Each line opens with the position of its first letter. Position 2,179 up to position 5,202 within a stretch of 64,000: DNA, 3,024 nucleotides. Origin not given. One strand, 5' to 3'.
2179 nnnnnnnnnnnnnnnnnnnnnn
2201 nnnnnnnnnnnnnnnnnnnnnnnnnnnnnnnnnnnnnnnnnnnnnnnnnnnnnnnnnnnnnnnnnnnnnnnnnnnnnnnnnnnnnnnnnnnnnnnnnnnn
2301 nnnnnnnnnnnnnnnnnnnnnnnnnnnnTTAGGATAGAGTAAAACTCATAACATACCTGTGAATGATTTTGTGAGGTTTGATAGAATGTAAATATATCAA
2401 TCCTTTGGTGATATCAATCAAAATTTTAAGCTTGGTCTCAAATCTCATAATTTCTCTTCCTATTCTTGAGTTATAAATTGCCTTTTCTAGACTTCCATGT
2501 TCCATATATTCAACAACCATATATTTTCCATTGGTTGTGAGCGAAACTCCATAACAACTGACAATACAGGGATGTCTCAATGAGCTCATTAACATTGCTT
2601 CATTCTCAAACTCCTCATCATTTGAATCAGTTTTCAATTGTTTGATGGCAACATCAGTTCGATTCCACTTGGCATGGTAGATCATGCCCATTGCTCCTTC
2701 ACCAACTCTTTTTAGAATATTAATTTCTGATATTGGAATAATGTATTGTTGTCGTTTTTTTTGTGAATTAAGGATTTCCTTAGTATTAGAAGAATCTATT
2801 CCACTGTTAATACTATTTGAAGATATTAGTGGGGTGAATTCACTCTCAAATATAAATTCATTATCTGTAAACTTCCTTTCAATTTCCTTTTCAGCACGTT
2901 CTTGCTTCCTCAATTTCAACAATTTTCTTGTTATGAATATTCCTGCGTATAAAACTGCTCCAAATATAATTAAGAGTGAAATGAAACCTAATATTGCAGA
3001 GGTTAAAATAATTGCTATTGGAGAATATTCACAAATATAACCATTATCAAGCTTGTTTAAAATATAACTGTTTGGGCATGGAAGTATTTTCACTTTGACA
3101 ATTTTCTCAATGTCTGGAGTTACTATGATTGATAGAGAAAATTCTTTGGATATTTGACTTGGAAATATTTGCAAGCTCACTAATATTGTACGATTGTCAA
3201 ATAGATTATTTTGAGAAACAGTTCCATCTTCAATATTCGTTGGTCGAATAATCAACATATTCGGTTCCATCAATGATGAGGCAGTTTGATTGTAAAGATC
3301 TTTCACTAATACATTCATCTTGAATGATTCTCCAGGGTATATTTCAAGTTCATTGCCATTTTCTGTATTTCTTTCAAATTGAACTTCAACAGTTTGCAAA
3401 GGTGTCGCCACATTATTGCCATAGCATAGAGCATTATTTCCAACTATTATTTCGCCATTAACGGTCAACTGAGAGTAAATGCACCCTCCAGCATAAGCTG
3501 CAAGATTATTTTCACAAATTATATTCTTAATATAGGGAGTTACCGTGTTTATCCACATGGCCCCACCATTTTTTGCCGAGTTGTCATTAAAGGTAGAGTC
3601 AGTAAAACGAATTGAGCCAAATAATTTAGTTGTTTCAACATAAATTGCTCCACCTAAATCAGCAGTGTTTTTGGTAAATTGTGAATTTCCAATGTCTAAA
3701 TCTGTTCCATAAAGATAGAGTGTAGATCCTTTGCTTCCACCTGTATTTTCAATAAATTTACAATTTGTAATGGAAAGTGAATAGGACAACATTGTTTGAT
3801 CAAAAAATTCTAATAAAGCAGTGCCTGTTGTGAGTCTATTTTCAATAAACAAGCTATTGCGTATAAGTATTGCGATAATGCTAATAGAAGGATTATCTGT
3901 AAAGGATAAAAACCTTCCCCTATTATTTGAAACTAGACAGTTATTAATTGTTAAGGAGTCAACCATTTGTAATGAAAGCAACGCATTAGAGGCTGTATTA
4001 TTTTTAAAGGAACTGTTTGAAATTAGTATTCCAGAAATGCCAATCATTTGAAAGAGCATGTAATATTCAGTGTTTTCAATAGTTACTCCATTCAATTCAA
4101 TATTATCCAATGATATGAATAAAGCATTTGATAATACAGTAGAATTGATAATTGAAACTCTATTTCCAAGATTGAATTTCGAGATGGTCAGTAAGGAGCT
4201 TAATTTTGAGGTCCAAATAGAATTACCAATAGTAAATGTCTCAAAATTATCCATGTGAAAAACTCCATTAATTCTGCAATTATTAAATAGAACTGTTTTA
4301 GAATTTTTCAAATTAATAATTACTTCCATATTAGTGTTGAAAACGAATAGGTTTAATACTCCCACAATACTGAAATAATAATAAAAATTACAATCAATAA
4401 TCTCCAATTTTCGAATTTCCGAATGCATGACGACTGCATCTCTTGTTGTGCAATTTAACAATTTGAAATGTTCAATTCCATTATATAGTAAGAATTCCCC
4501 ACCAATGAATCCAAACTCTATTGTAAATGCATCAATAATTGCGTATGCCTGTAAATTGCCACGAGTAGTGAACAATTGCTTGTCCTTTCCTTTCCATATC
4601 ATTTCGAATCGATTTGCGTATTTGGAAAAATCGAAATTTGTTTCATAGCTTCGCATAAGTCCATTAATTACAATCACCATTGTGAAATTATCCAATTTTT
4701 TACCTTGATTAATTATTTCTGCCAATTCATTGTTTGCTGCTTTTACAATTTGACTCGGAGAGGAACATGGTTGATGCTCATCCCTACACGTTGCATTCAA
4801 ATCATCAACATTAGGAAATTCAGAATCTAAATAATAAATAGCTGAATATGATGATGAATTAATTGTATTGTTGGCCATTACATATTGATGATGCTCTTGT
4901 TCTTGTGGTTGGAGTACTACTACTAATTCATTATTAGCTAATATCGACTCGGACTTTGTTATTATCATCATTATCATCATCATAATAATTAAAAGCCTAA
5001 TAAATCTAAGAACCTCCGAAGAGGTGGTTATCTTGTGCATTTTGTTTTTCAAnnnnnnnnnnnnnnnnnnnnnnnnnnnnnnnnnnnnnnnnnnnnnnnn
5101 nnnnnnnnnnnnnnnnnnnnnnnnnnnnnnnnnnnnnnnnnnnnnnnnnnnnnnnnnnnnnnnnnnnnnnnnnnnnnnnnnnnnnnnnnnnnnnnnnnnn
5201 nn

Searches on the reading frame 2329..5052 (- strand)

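Call 16: search_protein_families(library=pfam, proteins=[window:2329-5052:-], max_evalue=0.00001)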
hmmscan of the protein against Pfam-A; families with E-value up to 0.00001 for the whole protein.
window:2329-5052:- (907 aa): 2 families
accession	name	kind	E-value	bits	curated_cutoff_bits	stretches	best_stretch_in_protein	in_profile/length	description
PF07714.23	PK_Tyr_Ser-Thr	-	5.7e-23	82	23.1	1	778-901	2-128/258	Protein tyrosine and serine/threonine kinase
PF00069.31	Pkinase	-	1.3e-16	61.2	31.7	1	779-899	3-122/263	Protein kinase domain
